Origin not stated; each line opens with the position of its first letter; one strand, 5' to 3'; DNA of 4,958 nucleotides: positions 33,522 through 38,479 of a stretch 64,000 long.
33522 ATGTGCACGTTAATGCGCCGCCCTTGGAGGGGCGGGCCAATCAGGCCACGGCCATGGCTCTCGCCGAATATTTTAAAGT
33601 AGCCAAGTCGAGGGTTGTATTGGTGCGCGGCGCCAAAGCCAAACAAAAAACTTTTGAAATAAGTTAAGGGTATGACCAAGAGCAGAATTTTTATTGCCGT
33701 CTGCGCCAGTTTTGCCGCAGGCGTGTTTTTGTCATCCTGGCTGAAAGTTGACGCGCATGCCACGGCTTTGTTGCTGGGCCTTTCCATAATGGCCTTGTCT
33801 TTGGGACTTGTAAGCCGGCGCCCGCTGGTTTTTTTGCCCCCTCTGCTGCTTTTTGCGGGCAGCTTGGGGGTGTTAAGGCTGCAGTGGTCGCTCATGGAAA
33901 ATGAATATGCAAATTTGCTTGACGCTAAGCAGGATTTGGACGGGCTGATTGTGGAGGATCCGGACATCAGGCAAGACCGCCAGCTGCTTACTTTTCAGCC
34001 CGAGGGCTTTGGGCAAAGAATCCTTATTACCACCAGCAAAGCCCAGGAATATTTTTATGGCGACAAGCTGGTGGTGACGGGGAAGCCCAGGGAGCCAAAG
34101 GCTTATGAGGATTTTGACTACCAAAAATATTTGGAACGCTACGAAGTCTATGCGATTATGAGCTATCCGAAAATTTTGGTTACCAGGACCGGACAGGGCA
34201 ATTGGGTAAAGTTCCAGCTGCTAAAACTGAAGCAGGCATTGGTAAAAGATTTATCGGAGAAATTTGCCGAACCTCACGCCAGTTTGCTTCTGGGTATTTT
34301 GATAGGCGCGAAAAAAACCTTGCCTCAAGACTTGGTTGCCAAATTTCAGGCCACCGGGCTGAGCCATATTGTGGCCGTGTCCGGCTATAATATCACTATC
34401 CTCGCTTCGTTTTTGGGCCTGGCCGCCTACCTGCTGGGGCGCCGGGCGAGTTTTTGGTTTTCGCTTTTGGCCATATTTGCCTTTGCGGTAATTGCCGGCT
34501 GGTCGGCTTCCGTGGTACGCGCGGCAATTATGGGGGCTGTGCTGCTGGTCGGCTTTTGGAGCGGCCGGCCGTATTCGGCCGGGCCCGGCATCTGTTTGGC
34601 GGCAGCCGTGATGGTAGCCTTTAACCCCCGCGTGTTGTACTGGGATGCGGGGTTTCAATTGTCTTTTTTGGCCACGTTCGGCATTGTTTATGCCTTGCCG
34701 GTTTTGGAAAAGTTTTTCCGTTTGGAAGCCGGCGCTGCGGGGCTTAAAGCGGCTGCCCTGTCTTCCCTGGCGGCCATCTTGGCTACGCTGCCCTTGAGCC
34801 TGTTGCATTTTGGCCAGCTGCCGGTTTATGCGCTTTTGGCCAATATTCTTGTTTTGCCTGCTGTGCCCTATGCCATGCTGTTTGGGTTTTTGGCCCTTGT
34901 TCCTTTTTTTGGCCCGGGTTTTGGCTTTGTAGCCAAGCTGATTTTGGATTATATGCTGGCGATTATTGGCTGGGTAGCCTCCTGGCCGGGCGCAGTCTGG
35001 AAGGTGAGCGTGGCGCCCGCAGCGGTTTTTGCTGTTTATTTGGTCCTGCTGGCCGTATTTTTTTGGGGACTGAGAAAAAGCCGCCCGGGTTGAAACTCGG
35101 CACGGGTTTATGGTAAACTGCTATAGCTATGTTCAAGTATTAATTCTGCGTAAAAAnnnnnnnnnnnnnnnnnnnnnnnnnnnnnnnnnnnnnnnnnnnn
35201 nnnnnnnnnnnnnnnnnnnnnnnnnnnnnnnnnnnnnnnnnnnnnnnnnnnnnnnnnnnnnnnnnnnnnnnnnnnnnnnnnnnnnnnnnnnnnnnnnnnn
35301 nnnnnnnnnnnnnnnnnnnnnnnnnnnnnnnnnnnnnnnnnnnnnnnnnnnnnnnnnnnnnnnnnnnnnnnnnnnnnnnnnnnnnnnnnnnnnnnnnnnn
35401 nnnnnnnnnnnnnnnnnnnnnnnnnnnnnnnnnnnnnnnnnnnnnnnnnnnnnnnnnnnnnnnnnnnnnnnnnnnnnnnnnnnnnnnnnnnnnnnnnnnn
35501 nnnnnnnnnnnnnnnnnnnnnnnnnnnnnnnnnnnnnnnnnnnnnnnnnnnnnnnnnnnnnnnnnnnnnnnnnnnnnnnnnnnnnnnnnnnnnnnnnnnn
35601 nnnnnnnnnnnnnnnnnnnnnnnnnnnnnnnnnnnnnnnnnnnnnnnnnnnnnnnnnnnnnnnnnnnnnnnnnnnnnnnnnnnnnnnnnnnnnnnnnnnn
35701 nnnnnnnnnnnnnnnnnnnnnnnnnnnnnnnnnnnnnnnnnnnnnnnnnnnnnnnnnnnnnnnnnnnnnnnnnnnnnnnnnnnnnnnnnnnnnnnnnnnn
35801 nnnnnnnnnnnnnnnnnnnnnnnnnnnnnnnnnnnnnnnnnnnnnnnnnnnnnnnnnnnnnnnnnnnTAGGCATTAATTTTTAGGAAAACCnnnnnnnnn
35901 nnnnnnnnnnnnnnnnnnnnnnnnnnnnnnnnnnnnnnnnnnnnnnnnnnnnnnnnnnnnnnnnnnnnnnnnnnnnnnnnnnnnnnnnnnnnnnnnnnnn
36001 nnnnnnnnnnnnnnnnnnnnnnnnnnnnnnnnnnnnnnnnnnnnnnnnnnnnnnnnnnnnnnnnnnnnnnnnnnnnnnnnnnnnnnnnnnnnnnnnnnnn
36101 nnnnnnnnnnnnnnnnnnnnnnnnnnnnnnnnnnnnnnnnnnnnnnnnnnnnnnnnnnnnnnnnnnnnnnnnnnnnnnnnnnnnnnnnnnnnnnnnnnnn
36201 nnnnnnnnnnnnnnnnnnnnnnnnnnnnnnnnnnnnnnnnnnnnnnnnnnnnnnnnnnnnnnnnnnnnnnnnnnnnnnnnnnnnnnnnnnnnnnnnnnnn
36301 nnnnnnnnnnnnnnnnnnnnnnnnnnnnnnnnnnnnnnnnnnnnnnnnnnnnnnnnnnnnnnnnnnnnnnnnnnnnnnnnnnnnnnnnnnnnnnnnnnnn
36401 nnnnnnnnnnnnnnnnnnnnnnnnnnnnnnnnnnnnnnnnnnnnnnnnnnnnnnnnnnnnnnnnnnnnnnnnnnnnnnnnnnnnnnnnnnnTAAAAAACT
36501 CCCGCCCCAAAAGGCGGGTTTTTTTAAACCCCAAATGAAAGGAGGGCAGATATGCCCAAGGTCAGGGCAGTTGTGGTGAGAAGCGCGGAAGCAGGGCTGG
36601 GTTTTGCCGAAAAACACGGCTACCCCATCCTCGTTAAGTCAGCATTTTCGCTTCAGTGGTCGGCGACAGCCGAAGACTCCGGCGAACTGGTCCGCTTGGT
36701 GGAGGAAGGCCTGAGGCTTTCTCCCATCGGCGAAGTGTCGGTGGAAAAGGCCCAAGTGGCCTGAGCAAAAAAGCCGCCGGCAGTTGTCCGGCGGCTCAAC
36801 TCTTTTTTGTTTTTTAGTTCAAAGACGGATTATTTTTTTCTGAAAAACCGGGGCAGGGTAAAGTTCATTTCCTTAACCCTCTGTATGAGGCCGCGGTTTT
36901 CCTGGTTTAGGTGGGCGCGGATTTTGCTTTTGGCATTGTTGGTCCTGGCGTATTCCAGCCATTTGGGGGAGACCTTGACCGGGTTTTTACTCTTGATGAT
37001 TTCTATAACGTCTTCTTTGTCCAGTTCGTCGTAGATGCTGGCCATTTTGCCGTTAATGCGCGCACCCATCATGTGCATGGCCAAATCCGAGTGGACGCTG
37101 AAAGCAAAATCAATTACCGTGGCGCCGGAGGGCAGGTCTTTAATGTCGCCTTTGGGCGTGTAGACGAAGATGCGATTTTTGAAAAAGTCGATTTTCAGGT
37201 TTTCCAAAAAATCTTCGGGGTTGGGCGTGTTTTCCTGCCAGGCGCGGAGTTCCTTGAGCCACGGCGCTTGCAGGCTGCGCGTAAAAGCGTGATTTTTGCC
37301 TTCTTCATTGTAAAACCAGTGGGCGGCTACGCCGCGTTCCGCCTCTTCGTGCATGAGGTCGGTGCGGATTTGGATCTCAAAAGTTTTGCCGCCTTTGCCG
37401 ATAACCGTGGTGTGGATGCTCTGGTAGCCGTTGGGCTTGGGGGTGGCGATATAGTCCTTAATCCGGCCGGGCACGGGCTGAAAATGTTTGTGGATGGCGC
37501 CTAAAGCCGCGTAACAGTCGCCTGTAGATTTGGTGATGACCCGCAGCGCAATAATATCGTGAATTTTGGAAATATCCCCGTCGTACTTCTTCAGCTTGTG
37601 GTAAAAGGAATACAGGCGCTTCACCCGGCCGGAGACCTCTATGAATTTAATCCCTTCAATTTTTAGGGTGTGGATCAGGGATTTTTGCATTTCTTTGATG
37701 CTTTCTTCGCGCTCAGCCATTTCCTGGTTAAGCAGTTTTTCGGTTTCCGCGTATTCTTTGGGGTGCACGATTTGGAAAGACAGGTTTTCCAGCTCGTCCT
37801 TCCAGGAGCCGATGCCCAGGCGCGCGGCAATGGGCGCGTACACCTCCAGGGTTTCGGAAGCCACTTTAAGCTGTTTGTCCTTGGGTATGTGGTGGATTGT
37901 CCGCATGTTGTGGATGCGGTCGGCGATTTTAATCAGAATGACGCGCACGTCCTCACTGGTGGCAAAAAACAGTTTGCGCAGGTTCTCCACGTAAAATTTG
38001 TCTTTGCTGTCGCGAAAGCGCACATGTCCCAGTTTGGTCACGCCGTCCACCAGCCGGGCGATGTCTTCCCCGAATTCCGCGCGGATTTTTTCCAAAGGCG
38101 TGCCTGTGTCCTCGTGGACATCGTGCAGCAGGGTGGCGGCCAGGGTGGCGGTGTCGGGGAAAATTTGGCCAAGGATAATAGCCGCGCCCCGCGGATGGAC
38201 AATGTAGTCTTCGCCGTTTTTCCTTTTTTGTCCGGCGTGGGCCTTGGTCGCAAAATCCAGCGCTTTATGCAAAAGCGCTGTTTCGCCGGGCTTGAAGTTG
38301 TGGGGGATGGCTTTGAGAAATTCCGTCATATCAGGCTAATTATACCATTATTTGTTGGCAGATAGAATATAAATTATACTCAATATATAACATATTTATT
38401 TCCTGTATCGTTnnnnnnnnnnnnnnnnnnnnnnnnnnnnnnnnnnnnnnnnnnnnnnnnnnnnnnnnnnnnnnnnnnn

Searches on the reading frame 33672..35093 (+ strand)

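Call 87: search_protein_families(library=pfam, proteins=[window:33672-35093:+], max_evalue=0.00001)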
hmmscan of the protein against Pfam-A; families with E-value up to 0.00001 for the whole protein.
window:33672-35093:+ (473 aa): 2 families
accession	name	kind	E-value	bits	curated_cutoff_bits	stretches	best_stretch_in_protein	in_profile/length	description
PF03772.21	Competence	-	2e-49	168.8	23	1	210-467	2-267/270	Competence protein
PF13567.11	DUF4131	-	3.9e-14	53.1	31.6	1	32-167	9-161/165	Domain of unknown function (DUF4131)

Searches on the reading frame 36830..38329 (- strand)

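Call 82: search_protein_families(library=pfam, proteins=[window:36830-38329:-], max_evalue=0.001)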
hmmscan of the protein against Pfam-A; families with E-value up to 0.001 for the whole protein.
window:36830-38329:- (499 aa): 4 families
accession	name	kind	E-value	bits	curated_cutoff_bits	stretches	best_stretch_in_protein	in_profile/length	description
PF13328.12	HD_4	-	2.8e-45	154.3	27.2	1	23-173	1-155/156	HD domain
PF04607.23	RelA_SpoT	-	2.1e-38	131.5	27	1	234-344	1-112/113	Region found in RelA / SpoT proteins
PF02824.27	TGS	-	1.9e-19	69.9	22.2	1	387-446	1-60/60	TGS domain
PF01966.28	HD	-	8.3e-08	33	22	1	43-142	2-116/116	HD domain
